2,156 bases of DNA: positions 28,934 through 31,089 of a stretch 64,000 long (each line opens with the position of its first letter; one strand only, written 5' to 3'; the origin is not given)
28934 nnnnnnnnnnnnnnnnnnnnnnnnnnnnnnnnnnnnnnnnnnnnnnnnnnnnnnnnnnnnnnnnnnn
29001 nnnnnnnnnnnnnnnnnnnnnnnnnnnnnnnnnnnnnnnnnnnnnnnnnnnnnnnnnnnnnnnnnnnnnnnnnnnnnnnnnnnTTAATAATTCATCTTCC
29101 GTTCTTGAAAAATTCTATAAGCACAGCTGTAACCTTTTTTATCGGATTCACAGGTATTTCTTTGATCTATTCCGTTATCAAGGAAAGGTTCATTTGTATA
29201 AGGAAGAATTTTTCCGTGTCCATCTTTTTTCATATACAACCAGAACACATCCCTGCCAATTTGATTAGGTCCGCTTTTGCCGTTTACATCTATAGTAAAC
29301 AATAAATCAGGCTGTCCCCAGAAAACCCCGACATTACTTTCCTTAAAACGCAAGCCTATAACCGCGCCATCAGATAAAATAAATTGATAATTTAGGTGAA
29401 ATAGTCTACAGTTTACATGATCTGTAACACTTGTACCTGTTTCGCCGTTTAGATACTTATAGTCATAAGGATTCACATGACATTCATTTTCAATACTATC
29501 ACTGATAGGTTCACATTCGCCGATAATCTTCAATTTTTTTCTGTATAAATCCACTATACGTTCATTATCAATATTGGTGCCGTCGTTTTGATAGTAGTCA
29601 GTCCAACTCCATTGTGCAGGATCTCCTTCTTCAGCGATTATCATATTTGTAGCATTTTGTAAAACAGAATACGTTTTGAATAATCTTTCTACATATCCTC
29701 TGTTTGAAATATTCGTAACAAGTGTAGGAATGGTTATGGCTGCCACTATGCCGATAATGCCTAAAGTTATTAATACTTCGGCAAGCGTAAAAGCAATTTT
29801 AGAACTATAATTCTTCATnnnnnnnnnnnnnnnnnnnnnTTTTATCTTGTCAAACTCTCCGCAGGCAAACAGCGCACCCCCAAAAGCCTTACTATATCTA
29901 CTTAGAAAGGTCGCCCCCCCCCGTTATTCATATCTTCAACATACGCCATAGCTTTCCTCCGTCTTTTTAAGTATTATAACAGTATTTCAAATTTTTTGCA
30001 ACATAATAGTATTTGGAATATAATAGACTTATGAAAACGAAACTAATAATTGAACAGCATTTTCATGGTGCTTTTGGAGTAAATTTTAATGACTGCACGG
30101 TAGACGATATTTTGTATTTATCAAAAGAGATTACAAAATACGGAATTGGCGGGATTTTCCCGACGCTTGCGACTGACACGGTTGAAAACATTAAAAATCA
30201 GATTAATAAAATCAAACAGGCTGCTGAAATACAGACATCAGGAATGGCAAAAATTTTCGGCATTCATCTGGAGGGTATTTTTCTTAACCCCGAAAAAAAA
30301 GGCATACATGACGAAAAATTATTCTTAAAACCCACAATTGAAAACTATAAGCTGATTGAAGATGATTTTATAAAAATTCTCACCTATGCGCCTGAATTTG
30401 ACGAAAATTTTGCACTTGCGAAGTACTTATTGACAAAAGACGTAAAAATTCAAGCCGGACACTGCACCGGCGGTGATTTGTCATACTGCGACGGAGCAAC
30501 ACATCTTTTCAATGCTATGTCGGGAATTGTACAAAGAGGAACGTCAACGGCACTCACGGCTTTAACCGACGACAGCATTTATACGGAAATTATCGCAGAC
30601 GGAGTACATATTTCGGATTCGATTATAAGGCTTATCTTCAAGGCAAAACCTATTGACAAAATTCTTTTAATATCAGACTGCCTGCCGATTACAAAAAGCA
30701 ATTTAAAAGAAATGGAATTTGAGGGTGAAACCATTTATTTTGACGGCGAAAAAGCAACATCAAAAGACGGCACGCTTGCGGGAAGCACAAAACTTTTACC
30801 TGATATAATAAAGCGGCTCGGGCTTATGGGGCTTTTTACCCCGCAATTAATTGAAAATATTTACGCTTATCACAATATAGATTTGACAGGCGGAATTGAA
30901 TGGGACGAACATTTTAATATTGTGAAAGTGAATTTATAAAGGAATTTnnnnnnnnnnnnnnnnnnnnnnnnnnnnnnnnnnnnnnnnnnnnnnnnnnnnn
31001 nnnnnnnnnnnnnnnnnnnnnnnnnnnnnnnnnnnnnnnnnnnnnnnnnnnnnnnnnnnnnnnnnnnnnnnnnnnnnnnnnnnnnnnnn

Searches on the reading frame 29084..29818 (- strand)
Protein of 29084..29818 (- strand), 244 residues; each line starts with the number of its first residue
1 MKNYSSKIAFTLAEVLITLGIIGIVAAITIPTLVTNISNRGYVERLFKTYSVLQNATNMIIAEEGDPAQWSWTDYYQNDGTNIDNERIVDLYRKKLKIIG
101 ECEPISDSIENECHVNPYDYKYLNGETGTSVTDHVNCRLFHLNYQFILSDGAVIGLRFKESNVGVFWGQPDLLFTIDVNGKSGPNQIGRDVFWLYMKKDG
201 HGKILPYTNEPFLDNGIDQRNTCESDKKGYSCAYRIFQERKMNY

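Call 11: find_homologous_proteins(query=window:29087-29818:-)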
Query seq(244 aa) (244 aa): 7612 proteins with E <= 0.001 among 8000 candidates; the best 120 are listed.
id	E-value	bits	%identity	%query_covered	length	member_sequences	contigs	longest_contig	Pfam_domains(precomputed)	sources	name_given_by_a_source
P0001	1.6e-163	560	99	100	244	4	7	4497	-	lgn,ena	-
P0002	2.3e-123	429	76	99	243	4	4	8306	PF07963.18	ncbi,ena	-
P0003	9.7e-122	424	96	80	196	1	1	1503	-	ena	-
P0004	3.5e-92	327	63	98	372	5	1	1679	PF07963.18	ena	-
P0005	4.0e-86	307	59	97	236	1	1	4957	-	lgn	-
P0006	4.4e-78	281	55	99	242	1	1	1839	PF07963.18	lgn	-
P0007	7.8e-78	280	54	100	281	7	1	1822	PF07963.18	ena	-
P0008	3.9e-77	277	55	98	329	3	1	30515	-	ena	-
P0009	5.5e-77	277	54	98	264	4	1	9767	-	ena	-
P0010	1.2e-76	276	55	98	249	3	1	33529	-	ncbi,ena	-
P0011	1.4e-76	276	52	100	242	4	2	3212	PF07963.18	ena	-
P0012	2.1e-76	275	54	97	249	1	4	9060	PF07963.18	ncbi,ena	-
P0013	6.1e-76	274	54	98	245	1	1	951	-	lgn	-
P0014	2.0e-73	265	53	97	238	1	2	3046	PF07963.18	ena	-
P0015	2.8e-73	265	54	98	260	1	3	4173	-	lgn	-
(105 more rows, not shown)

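Call 14: find_encoding_contigs(protein=P0001, flank=1500, max_places=10)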
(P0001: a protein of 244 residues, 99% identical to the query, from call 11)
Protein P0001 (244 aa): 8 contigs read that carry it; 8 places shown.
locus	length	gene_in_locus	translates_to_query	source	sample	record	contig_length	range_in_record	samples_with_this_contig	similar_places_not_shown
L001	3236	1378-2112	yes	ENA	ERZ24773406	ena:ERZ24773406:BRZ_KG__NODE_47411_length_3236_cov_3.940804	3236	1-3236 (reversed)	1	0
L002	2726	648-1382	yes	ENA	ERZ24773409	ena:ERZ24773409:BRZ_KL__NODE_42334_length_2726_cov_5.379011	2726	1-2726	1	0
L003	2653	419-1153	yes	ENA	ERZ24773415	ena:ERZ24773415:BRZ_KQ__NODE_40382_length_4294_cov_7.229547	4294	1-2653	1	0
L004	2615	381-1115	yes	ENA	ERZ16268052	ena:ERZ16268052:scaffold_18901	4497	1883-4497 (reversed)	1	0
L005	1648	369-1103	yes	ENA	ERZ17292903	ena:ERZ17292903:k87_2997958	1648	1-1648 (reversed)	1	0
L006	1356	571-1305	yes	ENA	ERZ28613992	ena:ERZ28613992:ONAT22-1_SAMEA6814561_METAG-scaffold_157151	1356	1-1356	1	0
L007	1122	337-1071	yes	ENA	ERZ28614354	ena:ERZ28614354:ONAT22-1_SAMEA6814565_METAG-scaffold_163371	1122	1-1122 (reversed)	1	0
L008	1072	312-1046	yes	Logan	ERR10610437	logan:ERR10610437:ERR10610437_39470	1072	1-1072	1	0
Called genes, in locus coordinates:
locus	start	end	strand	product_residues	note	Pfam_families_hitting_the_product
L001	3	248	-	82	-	?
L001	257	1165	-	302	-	-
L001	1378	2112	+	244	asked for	-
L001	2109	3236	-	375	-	?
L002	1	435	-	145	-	?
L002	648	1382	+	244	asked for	-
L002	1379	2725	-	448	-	?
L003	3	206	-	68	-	?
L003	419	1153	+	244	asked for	-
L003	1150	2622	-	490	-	PF01225:Mur_ligase, PF08245:Mur_ligase_M, PF02875:Mur_ligase_C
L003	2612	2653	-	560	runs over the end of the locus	?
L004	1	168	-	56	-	?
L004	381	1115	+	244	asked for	-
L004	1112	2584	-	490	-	PF01225:Mur_ligase, PF08245:Mur_ligase_M, PF02875:Mur_ligase_C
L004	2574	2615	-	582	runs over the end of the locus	PF03717:PBP_dimer, PF00905:Transpeptidase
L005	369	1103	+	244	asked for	-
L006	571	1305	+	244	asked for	-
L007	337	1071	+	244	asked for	-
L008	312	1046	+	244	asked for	-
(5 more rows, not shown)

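Call 21: find_related_loci(query=A1, collection=genome_contigs, flank=10000)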
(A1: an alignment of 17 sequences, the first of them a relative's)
Query A1 (244 aa) in genome_contigs; peptide patterns used: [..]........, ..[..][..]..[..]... (x = any residue, [..] = any of these).
598 stretches matched a pattern (row limit reached: there are more); 581 encode a relative of the query (tblastn E <= 1e-3); the best 80 are kept; 80 distinct loci.
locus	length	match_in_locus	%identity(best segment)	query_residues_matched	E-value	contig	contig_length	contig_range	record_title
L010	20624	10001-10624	36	9-244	3e-35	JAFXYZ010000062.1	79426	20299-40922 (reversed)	Bacterium isolate RGIG6874 Sheep_Rumen-5__c1371958, whole genome shotgun sequence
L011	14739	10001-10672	34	1-244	2e-30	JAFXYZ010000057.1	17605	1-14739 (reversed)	Bacterium isolate RGIG6874 Sheep_Rumen-5__c1264622, whole genome shotgun sequence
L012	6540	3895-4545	32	7-244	4e-28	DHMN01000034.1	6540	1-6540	MAG TPA_asm: Cyanobacteria bacterium UBA4641 UBA4641_contig_17026, whole genome shotgun sequence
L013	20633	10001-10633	33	7-239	2e-28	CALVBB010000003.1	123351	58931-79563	MAG: Candidatus Gastranaerophilales bacterium isolate BRZ_KD__bin7 genome assembly, contig: BRZ_KD__NODE_142_length_1233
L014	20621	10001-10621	36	9-244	3e-28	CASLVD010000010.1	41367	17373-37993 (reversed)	MAG: uncultured Candidatus Melainabacteria bacterium isolate D-Fe6_120416.27_1677753888 genome assembly, contig: NODE_57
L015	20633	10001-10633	33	9-244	3e-28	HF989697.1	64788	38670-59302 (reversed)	Brachyspira sp. CAG:484 genomic scaffold, scf38, whole genome shotgun sequence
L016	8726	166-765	35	4-238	7e-28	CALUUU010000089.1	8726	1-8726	MAG: Candidatus Gastranaerophilales bacterium isolate BRZ_QC__bin21 genome assembly, contig: BRZ_QC__NODE_7964_length_87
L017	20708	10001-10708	36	5-244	2e-27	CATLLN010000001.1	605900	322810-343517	MAG TPA_asm: uncultured bacterium isolate MGG29624_1678865741 genome assembly, contig: shHF4_1, whole genome shotgun seq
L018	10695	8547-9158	38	8-229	6e-27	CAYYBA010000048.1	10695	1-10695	MAG TPA_asm: uncultured Gammaproteobacteria bacterium isolate SRP263991_co4_507 genome assembly, contig: NODE_9785_lengt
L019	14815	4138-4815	35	1-239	6e-27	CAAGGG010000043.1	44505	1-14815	TPA_asm: Candidatus Gastranaerophilales bacterium, isolate HGM07945, WGS project CAAGGG010000000 data, contig: SRS476195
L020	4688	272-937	35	7-244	7e-27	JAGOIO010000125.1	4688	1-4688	Bacterium isolate Go_SlPrim_bin_98 Go_SlPrim_32387_length_4688_cov_5.932909, whole genome shotgun sequence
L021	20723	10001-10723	34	9-239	1e-26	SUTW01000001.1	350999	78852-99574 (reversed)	MAG: Cyanobacteria bacterium SIG30 NODE_167_length_350999_cov_5.644585, whole genome shotgun sequence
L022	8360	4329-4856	32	9-210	2e-26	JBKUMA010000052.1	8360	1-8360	MAG: Candidatus Gastranaerophilaceae bacterium isolate 29-1_25 NODE_5066_length_8360_cov_6.267911, whole genome shotgun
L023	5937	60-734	33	6-244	2e-26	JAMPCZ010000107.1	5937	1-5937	MAG: Muribaculaceae bacterium isolate NALB_7821b_15 Scaffold_#107__SCF_107___5937_bp, whole genome shotgun sequence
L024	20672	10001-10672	34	1-239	2e-26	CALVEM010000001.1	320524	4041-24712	MAG: Candidatus Gastranaerophilales bacterium isolate BRZ_FE__bin32 genome assembly, contig: BRZ_FE__NODE_22_length_3205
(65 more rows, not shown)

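Call 28: find_encoding_contigs(protein=P0123, flank=1500, max_places=10)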
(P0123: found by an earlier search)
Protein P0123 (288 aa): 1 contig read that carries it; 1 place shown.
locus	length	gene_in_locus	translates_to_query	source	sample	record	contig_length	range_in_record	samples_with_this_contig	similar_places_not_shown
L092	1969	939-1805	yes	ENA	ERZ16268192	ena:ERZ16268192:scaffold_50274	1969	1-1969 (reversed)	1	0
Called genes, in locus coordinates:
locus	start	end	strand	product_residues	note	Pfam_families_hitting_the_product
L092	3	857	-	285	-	?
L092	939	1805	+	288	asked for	-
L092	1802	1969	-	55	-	?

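Call 29: find_encoding_contigs(protein=P0121, flank=1200, max_places=10)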
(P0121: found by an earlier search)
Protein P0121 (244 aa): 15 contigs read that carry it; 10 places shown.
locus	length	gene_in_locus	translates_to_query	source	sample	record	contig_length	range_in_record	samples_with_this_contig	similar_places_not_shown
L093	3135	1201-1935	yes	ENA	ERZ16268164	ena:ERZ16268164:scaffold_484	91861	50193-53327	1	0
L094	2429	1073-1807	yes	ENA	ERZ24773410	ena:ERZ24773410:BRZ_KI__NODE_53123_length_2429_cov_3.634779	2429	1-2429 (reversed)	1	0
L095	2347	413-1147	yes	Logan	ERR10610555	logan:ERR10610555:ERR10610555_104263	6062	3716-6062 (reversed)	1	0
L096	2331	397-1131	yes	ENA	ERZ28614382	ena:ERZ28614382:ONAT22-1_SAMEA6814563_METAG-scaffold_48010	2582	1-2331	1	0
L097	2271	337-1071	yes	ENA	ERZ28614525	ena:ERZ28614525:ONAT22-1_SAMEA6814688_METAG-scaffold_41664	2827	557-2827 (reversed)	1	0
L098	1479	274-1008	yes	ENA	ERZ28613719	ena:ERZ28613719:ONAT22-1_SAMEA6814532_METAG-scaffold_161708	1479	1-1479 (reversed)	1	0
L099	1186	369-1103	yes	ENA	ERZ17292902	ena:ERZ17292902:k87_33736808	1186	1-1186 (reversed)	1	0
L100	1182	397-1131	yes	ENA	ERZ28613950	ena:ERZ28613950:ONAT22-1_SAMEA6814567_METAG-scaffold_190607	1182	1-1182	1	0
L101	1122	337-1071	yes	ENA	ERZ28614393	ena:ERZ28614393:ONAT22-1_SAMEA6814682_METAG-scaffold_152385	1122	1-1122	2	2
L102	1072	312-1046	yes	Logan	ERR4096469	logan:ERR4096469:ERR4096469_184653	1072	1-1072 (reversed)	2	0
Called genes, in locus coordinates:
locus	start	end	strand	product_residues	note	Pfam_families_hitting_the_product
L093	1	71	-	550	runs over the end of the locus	PF00920:ILVD_EDD_N, PF24877:ILV_EDD_C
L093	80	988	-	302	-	-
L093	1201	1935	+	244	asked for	-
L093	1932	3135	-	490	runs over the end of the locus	PF01225:Mur_ligase, PF08245:Mur_ligase_M, PF02875:Mur_ligase_C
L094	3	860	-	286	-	?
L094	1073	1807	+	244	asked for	-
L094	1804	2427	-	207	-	?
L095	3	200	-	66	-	?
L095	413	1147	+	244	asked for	-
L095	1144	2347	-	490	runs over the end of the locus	PF01225:Mur_ligase, PF08245:Mur_ligase_M, PF02875:Mur_ligase_C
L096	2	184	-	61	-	?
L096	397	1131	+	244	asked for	-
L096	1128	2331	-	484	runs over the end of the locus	?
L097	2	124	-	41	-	?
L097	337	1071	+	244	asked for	-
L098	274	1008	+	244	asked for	-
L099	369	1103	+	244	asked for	-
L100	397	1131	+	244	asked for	-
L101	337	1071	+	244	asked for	-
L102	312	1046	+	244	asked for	-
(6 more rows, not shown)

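Call 30: find_encoding_contigs(protein=P0130, flank=1800, max_places=10)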
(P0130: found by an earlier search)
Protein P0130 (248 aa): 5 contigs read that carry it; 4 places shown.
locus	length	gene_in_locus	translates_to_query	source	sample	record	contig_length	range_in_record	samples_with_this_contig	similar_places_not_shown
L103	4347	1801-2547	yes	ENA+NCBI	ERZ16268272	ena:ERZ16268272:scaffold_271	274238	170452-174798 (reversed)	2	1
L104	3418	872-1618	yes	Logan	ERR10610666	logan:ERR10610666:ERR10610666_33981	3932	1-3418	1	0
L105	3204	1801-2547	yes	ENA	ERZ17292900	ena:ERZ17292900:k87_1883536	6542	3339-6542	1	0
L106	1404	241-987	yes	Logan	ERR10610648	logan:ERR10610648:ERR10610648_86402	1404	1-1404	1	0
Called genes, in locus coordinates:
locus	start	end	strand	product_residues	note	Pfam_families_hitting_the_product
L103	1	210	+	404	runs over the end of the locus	PF00675:Peptidase_M16, PF22456:PqqF-like_C_4 (faint), PF05193:Peptidase_M16_C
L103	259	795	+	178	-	PF00691:OmpA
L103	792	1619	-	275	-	PF04542:Sigma70_r2, PF04539:Sigma70_r3, PF08281:Sigma70_r4_2, PF04545:Sigma70_r4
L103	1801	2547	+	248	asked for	PF20318:DUF6613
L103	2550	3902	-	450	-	PF01595:CNNM, PF00571:CBS (weak), PF03471:CorC_HlyC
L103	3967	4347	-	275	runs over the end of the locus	PF00149:Metallophos, PF12850:Metallophos_2 (faint)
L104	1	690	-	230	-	?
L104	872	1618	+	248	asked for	PF20318:DUF6613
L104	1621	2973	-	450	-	PF01595:CNNM, PF00571:CBS (weak), PF03471:CorC_HlyC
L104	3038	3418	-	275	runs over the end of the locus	PF00149:Metallophos, PF12850:Metallophos_2 (faint)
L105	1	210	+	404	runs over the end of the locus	PF00675:Peptidase_M16, PF22456:PqqF-like_C_4 (faint), PF05193:Peptidase_M16_C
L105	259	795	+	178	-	PF00691:OmpA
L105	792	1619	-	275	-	PF04542:Sigma70_r2, PF04539:Sigma70_r3, PF08281:Sigma70_r4_2, PF04545:Sigma70_r4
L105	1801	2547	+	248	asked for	PF20318:DUF6613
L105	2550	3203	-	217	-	?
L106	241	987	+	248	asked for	PF20318:DUF6613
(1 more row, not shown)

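Call 45: search_protein_families(library=pfam, proteins=[window:29084-29818:-, P0123], max_evalue=0.01)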
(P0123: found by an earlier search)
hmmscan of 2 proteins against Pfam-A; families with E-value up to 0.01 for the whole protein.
window:29084-29818:- (244 aa): 1 family
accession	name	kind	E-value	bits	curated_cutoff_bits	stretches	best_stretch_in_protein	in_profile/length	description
PF07963.17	N_methyl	-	0.0014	18.6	21.2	1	9-29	6-26/27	Prokaryotic N-terminal methylation motif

P0123 (288 aa): 1 family
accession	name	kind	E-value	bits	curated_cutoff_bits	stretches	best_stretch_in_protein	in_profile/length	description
PF07963.17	N_methyl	-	0.0017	18.3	21.2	1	53-73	6-26/27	Prokaryotic N-terminal methylation motif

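Call 46: search_protein_families(library=ncbifam, proteins=[window:29084-29818:-], max_evalue=0.01)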
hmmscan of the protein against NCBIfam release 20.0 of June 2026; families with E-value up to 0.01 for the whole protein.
window:29084-29818:- (244 aa): 6 families
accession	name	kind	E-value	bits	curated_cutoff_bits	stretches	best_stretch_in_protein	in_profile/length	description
NF041013.1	T4P_ComGE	equivalog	0.00066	19.7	49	1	9-58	5-54/83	competence type IV pilus minor pilin ComGE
TIGR01710.1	typeII_sec_gspG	equivalog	0.00089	19.3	88.85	1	10-60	3-52/134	type II secretion system major pseudopilin GspG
NF041775.1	typeIV_PilA_Myxo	equivalog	0.0025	17.8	400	1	9-34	12-37/214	type IV pilin protein PilA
NF007862.0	PRK10574.1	equivalog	0.0039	17.3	138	1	8-38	5-35/145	prepilin peptidase-dependent pilin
NF040999.1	pilin_ComGC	equivalog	0.004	17.3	75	1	9-36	3-30/84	competence type IV pilus major pilin ComGC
TIGR02532.1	IV_pilin_GFxxxE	domain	0.0058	16.4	16.3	1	10-30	4-24/24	prepilin-type N-terminal cleavage/methylation domain-containing protein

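Call 69: find_encoding_contigs(protein=P0002, flank=1500, max_places=6)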
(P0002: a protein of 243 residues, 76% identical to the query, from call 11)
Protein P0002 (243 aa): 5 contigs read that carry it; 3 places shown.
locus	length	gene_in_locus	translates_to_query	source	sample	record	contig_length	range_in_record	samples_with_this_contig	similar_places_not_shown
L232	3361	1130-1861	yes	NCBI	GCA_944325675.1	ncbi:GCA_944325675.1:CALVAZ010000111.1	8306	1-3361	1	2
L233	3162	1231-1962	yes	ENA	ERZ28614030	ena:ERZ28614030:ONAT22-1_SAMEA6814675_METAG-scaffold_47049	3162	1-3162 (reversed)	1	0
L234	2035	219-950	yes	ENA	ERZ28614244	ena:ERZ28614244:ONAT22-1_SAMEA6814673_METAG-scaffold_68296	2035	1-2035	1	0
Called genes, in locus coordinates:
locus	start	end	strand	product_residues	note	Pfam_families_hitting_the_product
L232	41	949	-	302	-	-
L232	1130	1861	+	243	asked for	PF07963:N_methyl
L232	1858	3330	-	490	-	PF01225:Mur_ligase, PF08245:Mur_ligase_M, PF02875:Mur_ligase_C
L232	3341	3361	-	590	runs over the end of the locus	PF03717:PBP_dimer, PF00905:Transpeptidase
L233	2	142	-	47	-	?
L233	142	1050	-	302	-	-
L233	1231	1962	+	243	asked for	PF07963:N_methyl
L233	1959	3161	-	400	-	?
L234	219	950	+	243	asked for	PF07963:N_methyl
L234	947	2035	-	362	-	?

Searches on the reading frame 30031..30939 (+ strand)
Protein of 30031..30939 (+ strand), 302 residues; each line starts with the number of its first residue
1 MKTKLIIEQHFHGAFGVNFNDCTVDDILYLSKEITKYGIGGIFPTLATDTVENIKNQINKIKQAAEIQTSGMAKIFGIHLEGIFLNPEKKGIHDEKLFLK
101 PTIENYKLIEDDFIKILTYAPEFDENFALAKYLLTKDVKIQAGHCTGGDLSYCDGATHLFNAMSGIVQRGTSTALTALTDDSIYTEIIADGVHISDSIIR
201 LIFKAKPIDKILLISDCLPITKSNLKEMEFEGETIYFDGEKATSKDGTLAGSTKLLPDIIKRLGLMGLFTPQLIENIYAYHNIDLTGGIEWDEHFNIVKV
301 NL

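Call 17: find_encoding_contigs(protein=window:30031-30939:+, flank=1500, max_places=10)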
Protein window:30031-30939:+ (302 aa): no gene with exactly this product is on record in the collection.

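Call 45: search_protein_families(library=pfam, proteins=[window:30031-30939:+], max_evalue=0.01)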
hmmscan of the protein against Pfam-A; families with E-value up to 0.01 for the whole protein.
window:30031-30939:+ (302 aa): 0 families
